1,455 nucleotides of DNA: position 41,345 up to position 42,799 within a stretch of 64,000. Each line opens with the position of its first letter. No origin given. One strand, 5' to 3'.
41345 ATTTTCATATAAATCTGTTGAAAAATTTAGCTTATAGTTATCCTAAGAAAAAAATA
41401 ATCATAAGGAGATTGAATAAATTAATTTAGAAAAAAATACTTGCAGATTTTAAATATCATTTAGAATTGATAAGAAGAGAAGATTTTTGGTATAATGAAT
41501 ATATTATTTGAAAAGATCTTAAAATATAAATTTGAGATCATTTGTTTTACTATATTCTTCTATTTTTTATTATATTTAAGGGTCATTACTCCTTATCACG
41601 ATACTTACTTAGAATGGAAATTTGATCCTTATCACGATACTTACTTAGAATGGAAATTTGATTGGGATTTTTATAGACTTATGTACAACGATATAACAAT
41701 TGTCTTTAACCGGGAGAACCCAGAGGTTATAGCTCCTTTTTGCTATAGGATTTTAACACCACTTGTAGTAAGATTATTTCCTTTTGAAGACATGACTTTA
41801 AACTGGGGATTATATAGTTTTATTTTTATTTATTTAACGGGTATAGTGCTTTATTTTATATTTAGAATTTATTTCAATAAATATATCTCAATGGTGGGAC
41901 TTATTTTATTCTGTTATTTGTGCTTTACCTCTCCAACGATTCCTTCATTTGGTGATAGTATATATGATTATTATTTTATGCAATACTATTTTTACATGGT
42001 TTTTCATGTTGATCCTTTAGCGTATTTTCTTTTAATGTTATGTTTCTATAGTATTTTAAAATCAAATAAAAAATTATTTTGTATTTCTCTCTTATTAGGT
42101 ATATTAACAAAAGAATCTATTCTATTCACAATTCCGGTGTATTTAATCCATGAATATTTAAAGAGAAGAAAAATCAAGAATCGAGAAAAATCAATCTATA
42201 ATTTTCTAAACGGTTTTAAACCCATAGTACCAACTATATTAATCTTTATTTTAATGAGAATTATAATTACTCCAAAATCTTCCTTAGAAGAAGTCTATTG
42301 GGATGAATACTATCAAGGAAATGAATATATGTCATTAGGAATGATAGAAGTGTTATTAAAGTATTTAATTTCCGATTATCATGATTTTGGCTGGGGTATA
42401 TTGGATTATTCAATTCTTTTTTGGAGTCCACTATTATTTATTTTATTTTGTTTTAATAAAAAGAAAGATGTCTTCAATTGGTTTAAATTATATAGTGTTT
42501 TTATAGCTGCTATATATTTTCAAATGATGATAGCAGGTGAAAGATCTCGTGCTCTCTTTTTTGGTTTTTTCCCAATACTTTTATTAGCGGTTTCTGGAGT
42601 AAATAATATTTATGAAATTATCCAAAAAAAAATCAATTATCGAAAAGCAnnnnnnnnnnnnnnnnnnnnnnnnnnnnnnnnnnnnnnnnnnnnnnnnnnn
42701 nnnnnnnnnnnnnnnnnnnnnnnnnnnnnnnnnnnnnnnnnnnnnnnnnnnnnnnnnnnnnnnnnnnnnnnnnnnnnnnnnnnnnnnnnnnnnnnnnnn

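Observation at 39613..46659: Acylation + sulfation gene island: AT3 acyltransferase, membrane-HHxxxDG acyltransferase, PAPS-type sulfotransferase, ASST-like propeller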

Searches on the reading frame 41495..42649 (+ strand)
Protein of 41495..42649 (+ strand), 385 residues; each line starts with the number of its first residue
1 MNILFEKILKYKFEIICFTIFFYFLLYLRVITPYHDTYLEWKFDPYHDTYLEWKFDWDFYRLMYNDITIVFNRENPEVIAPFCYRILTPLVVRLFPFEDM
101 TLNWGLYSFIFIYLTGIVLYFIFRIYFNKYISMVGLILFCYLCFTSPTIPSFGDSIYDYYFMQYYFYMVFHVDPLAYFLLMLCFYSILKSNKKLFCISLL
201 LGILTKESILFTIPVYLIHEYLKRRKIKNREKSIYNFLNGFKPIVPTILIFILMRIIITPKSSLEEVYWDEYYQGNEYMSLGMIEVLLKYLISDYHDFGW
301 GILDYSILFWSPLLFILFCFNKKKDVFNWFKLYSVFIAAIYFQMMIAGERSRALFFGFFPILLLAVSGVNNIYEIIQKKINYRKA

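Call 36: search_protein_families(library=pfam, alignment_id=A1, max_evalue=1)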
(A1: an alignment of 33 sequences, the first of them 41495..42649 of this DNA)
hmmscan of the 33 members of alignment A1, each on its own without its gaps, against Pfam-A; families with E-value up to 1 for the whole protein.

A. member 1, window:41495-42649:+ (385 aa): 0 families

B. families by the number of members that match (of 33 scanned): 6 families
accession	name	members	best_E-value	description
PF22268.1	DUF6954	1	0.02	Family of unknown function (DUF6954)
PF12911.12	OppC_N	1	0.037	N-terminal TM domain of oligopeptide transport permease C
PF16083.10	Phage_holin_3_3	1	0.1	LydA holin phage, holin superfamily III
PF11139.14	SfLAP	1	0.24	Sap, sulfolipid-1-addressing protein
PF03010.19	GP4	1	0.25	GP4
PF12292.13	DUF3624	1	0.54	Protein of unknown function (DUF3624)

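Call 37: search_solved_structures(query=A1, max_evalue=10, show_alignments=2)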
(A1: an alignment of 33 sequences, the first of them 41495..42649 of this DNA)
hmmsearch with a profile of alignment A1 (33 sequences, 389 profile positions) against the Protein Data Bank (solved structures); distinct sequences matched with E-value up to 10: 1.
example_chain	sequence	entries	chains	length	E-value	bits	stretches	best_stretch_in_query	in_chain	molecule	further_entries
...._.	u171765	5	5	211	1.3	11.3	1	87-157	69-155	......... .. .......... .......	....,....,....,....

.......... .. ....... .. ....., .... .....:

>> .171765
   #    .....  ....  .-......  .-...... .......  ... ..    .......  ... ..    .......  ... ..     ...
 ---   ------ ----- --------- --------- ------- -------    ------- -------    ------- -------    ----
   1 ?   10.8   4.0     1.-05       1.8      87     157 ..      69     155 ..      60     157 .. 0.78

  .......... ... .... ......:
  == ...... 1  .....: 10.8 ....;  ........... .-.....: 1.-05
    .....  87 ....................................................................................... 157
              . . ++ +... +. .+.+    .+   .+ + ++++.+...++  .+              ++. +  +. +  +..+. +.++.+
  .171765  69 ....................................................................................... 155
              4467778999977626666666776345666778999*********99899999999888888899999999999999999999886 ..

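Call 47: find_related_loci(query=A4, collection=genome_contigs, flank=10000)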
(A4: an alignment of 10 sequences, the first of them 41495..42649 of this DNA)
Query A4 (385 aa) in genome_contigs; peptide patterns used: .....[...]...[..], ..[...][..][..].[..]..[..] (x = any residue, [..] = any of these).
42 stretches matched a pattern; 19 encode a relative of the query (tblastn E <= 1e-3); 19 distinct loci.
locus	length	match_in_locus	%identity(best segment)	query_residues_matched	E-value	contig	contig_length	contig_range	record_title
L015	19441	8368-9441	45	6-384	3e-86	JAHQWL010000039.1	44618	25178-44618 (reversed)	MAG: Promethearchaeia archaeon isolate ABR06 NODE_188_length_44618_cov_11, whole genome shotgun sequence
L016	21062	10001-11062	42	6-379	3e-85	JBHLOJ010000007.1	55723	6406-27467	MAG: Promethearchaeota archaeon isolate DZ3M.322 DZ3M.322@1420, whole genome shotgun sequence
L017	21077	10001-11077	46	6-381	6e-84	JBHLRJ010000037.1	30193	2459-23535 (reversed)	MAG: Candidatus Thorarchaeota archaeon isolate TM1M.263 TM1M.263@4190, whole genome shotgun sequence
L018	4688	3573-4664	42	6-383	1e-78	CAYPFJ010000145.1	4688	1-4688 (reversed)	MAG TPA_asm: uncultured archaeon isolate SRP185410_co2_266 genome assembly, contig: NODE_27743_length_4688_cov_8.763652,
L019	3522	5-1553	39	6-383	4e-74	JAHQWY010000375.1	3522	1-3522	MAG: Promethearchaeia archaeon isolate WORC5 WOR136_contig-100_2842, whole genome shotgun sequence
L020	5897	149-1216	36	12-383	4e-68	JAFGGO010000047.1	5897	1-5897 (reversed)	MAG: Promethearchaeota archaeon isolate Zod_Metabat.1389 k87_3391733, whole genome shotgun sequence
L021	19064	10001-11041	35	10-375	1e-58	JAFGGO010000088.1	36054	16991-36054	MAG: Promethearchaeota archaeon isolate Zod_Metabat.1389 k87_6709818, whole genome shotgun sequence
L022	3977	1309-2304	36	10-371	1e-54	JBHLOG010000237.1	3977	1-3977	MAG: Promethearchaeota archaeon isolate DZ3M.289 DZ3M.289@107966, whole genome shotgun sequence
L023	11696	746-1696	38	51-384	6e-53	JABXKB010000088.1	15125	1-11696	MAG: Promethearchaeota archaeon isolate Hel_238_bin13 contig-145_7905, whole genome shotgun sequence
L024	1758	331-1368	36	9-381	3e-53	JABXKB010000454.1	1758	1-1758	MAG: Promethearchaeota archaeon isolate Hel_238_bin13 contig-145_261858, whole genome shotgun sequence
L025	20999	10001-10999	36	10-371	4e-57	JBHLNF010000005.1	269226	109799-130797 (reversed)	MAG: Promethearchaeota archaeon isolate DZ2S.179 DZ2S.179@53, whole genome shotgun sequence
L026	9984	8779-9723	33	51-381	2e-41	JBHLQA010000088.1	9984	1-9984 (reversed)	MAG: Candidatus Odinarchaeota archaeon isolate H3M.118 H3M.118@11630, whole genome shotgun sequence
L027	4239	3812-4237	43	6-171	2e-28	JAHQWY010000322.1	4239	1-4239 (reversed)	MAG: Promethearchaeia archaeon isolate WORC5 WOR136_contig-100_2200, whole genome shotgun sequence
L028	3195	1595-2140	29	79-294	1e-18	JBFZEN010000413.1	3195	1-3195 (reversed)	MAG: bacterium isolate PPR_0588 k121_6240670, whole genome shotgun sequence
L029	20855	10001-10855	24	79-381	1e-17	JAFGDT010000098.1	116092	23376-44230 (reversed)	MAG: bacterium isolate Zod_Metabat.1186 k87_8719731, whole genome shotgun sequence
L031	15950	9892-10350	26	74-243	3e-8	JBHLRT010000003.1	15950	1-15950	MAG: Candidatus Thorarchaeota archaeon isolate TM1S.7 TM1S.7@6297, whole genome shotgun sequence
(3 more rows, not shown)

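Call 51: search_protein_families(library=pfam, proteins=[L015:3107-8158:-, L015:9446-10573:+, L015:10664-12016:-, L017:4720-9780:-, L021:8921-11131:+], max_evalue=0.01)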
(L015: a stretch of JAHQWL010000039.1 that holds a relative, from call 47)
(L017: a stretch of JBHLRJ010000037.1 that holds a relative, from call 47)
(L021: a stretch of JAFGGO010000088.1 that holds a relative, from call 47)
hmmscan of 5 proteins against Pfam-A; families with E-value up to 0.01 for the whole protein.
L015:3107-8158:- (1683 aa): 7 families
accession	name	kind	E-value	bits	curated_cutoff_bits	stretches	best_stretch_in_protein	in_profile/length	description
PF05935.17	Arylsulfotrans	-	1.9e-19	70.4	24.2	2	1148-1238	93-215/374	Arylsulfotransferase (ASST)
PF07081.18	DUF1349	-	1.3e-18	67.8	32.4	2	139-282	36-178/179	Protein of unknown function (DUF1349)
PF14269.12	Arylsulfotran_2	-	6.2e-16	59.1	27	2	794-881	140-237/301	Arylsulfotransferase (ASST)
PF01436.27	NHL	-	3.2e-09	36.8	20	0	855-870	10-25/28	NHL repeat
PF13360.13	PQQ_2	-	1.1e-06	28.9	27.6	1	828-938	10-103/233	Outer membrane protein assembly factor BamB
PF17851.8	GH43_C2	-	6.3e-06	26.5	22.7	0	452-560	60-181/203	Beta xylosidase C-terminal Concanavalin A-like domain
PF22701.2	Mala_s_1-like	-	9.8e-05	22.6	27.5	0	1080-1188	27-129/195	Mal s 1 allergenic protein-like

L015:9446-10573:+ (375 aa): 0 families

L015:10664-12016:- (450 aa): 1 family
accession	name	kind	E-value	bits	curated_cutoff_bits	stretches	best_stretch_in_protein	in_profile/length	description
PF01757.29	Acyl_transf_3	-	5.8e-23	81.9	31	1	17-376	5-325/326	Acyltransferase domain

L017:4720-9780:- (1686 aa): 7 families
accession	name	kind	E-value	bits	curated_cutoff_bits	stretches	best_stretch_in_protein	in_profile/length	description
PF07081.18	DUF1349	-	1.3e-21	77.6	32.4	2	137-285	26-178/179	Protein of unknown function (DUF1349)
PF05935.17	Arylsulfotrans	-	1.6e-17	64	24.2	2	1082-1241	36-215/374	Arylsulfotransferase (ASST)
PF14269.12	Arylsulfotran_2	-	5.9e-16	59.2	27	2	799-882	142-235/301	Arylsulfotransferase (ASST)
PF17851.8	GH43_C2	-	3.2e-07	30.7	22.7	1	98-264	1-167/203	Beta xylosidase C-terminal Concanavalin A-like domain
PF13360.13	PQQ_2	-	1.3e-06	28.7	27.6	1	831-941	10-103/233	Outer membrane protein assembly factor BamB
PF01436.27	NHL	-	1.7e-05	25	20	0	859-873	11-25/28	NHL repeat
PF22701.2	Mala_s_1-like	-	0.0013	18.9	27.5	0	1148-1237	38-122/195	Mal s 1 allergenic protein-like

L021:8921-11131:+ (736 aa): 0 families

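Call 52: predict_structure(alignment_id=A3)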
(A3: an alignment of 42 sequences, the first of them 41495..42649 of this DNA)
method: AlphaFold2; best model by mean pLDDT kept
length: 385 residues; sequences in the alignment: 42
mean_pLDDT: 91.1   pTM: 0.91
mean pLDDT of the five models: 91.1, 91.0, 90.9, 90.7, 89.7
residues with pLDDT >= 90: 282; 70-90: 72; 50-70: 31; < 50: 0
segments of 3 or more residues with pLDDT < 50: none
pLDDT, mean of each block of 10 residues (from residue 1): 85 97 97 78 63 84 95 95 96 96 96 98 98 98 69 64 91 97 98 98 97 97 84 89 97 97 95 94 94 80 85 94 96 97 90 94 98 95 82
secondary structure, 60 per line:
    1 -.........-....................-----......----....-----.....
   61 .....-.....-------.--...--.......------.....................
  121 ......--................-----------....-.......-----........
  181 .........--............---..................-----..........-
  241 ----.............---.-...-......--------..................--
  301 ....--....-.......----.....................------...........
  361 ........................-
elements in order: H2-10 H12-31 H37-42 H47-50 H56-65 H67-71 H87-93 H100-126 H129-144 H156-159 H161-167 H173-189 H192-203 H207-224 H230-239 H245-257 H267-272 H281-298 H301-304 H307-310 H312-318 H323-343 H350-384

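Call 55: fold_search(model_id=the predicted structure, library=pdb)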
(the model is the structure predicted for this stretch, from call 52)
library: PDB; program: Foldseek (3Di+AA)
matches with E <= 10: 118; with E <= 0.001: 0
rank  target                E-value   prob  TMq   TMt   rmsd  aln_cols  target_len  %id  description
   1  6s7t_A                3.6e-03  1.00  0.44  0.27  14.8       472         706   12  Cryo-EM structure of human oligosaccharyltransferase complex OST-B (released 2019-12-18)
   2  7oci_F                1.0e-02  1.00  0.50  0.32  12.5       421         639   13  Cryo-EM structure of yeast Ost6p containing oligosaccharyltransferase complex (released 2022-02-16)
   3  6ezn_F                1.3e-02  1.00  0.49  0.31  14.7       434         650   12  Cryo-EM structure of the yeast oligosaccharyltransferase (OST) complex (released 2018-01-17)
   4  8agc_A                1.7e-02  1.00  0.48  0.29  17.2       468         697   13  Structure of yeast oligosaccharylransferase complex with lipid-linked oligosaccharide and non-acceptor peptide bound (released 2022-12-07)
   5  8age_A                1.9e-02  1.00  0.54  0.34  11.9       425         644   13  Structure of yeast oligosaccharylransferase complex with acceptor peptide bound (released 2022-12-07)
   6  6s7o_A                2.9e-02  1.00  0.48  0.31  14.7       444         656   11  Cryo-EM structure of human oligosaccharyltransferase complex OST-A (released 2019-12-18)
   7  7wld_U                3.2e-02  0.97  0.30  0.28  18.1       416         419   12  Cryo-EM structure of the human glycosylphosphatidylinositol transamidase complex at 2.53 Angstrom resolution (released 2022-04-27)
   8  9s6s_A                3.6e-02  1.00  0.38  0.29   8.9       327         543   12  Ternary cryo-EM structure of human ALG9 with Dol25-PP-GlcNAc2Man6, Dol25-P-Man and Fab (released 2026-03-18)
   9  7w72_U                3.8e-02  0.97  0.31  0.29  17.0       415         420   13  Structure of a human glycosylphosphatidylinositol (GPI) transamidase (released 2022-02-16)
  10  9n9j_I                3.9e-02  1.00  0.47  0.28  17.8       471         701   11  Structure of a GRP94 folding intermediate engaged with a CCDC134- and FKBP11-bound secretory translocon (released 2025-11-19)
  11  6gxc_A                4.6e-02  1.00  0.49  0.29  11.6       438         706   15  Bacterial oligosaccharyltransferase PglB in complex with an inhibitory peptide and a reactive lipid-linked oligosaccha (released 2018-11-14)
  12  8b6l_I                4.8e-02  1.00  0.49  0.30  16.5       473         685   12  Subtomogram average of the human Sec61-TRAP-OSTA-translocon (released 2022-12-07)
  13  8imx_U                5.9e-02  0.98  0.33  0.31  14.1       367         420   14  Cryo-EM structure of GPI-T with a chimeric GPI-anchored protein (released 2023-08-16)
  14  7e9s_A                6.2e-02  0.99  0.41  0.21  15.6       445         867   11  Archaeal oligosaccharyltransferase AglB from Archaeoglobus fulgidus in complex with an inhibitory peptide and a dolich (released 2021-09-08)
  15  5gmy_A                6.2e-02  0.99  0.40  0.21  16.4       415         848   11  Crystal structure of the Archaeoglobus fulgidus oligosaccharyltransferase (O29867_ARCFU) tethered with an acceptor pep (released 2017-02-01)
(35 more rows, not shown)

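Call 67: search_protein_families(library=pfam, proteins=[L017:11-1132:+, L017:1306-2559:+, L017:2654-4042:+, L017:4047-4655:-, L017:15326-16612:+, L017:16625-17047:+, L017:17113-17913:-, L017:18007-20040:-, L016:349-1560:+, L016:19629-20975:-], max_evalue=0.001)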
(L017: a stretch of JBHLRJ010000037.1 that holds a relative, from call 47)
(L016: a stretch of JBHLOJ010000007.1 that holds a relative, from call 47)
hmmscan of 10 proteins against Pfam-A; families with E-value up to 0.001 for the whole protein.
L017:11-1132:+ (373 aa): 3 families
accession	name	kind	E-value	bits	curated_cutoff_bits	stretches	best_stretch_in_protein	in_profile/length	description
PF07690.21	MFS_1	-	3.6e-26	92.4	33.4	2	5-203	22-222/347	Major Facilitator Superfamily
PF13347.12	MFS_2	-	2.5e-08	33.3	27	1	105-345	144-375/427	MFS/sugar transport protein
PF00083.30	Sugar_tr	-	2.3e-05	23.9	22.3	1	14-162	46-199/452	Sugar (and other) transporter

L017:1306-2559:+ (417 aa): 0 families

L017:2654-4042:+ (462 aa): 1 family
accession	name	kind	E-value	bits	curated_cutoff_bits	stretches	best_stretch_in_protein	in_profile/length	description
PF13231.12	PMT_2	-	7.2e-06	26.7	26.1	1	111-266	3-160/160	Dolichyl-phosphate-mannose-protein mannosyltransferase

L017:4047-4655:- (202 aa): 1 family
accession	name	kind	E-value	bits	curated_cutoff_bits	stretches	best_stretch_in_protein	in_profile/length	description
PF06197.19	DUF998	-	4.6e-07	30.1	30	1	17-185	4-182/184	Protein of unknown function (DUF998)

L017:15326-16612:+ (428 aa): 3 families
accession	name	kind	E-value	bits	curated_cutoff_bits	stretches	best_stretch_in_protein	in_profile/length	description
PF22691.2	Thiolase_C_1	-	7.4e-44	149.4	28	1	281-427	1-143/144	Thiolase C-terminal domain-like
PF00108.29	Thiolase_N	-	2.4e-17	63.6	26.4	1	17-265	1-260/260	Thiolase, N-terminal domain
PF02803.24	Thiolase_C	-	6.9e-09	35.8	27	1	299-394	22-99/123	Thiolase, C-terminal domain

L017:16625-17047:+ (140 aa): 2 families
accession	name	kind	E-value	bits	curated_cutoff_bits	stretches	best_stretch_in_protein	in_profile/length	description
PF01796.24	OB_ChsH2_C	-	2e-14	53.7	27.1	1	51-122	1-64/65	ChsH2, C-terminal OB-fold domain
PF12172.15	zf-ChsH2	-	1e-08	35.3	23.2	1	17-46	4-33/37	ChsH2, rubredoxin-like zinc ribbon domain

L017:17113-17913:- (266 aa): 4 families
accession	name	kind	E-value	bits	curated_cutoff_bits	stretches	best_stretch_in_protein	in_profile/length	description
PF13561.12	adh_short_C2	-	1.2e-62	212.1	27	1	26-261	9-235/236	Enoyl-(Acyl carrier protein) reductase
PF00106.31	adh_short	-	5e-53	179.9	26.6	1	9-201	2-188/195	short chain dehydrogenase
PF08659.16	KR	-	0.00028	21.3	22.6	1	26-191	13-174/180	KR domain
PF23441.1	SDR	-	0.00031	20.6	27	1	87-260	87-254/258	SDR-like rossmann domain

L017:18007-20040:- (677 aa): 3 families
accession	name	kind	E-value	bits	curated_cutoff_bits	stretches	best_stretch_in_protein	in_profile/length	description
PF01915.27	Glyco_hydro_3_C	-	8.9e-55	186.2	31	1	338-537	1-200/200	Glycosyl hydrolase family 3 C-terminal domain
PF00933.27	Glyco_hydro_3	-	1.6e-39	136.6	27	1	57-302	60-315/316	Glycosyl hydrolase family 3 N terminal domain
PF14310.12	Fn3-like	-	1.4e-26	92.8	25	1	594-664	1-71/71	Fibronectin type III-like domain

L016:349-1560:+ (403 aa): 6 families
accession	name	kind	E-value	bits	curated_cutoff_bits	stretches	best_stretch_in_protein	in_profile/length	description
PF00004.35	AAA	-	4.2e-42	144.1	21.2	1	184-317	1-131/131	ATPase family associated with various cellular activities (AAA)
PF16450.11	Prot_ATP_ID_OB_C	-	7.6e-11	42.1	23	1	69-125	2-56/56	Proteasomal ATPase OB C-terminal domain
PF17862.7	AAA_lid_3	-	2e-07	30.9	27.2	1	342-381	4-43/45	AAA+ lid domain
PF13191.12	AAA_16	-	1.7e-05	25.8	32.6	0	172-208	15-51/167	AAA ATPase domain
PF13401.12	AAA_22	-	0.0007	20.4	27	0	184-234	8-56/130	AAA domain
PF20720.3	nSTAND3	-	0.00086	19.5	27.2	0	184-330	20-152/155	Novel STAND NTPase 3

L016:19629-20975:- (448 aa): 1 family
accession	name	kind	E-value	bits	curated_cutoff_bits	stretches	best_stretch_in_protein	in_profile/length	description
PF00202.27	Aminotran_3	-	1.5e-98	330.6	30.5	1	39-437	11-402/403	Aminotransferase class-III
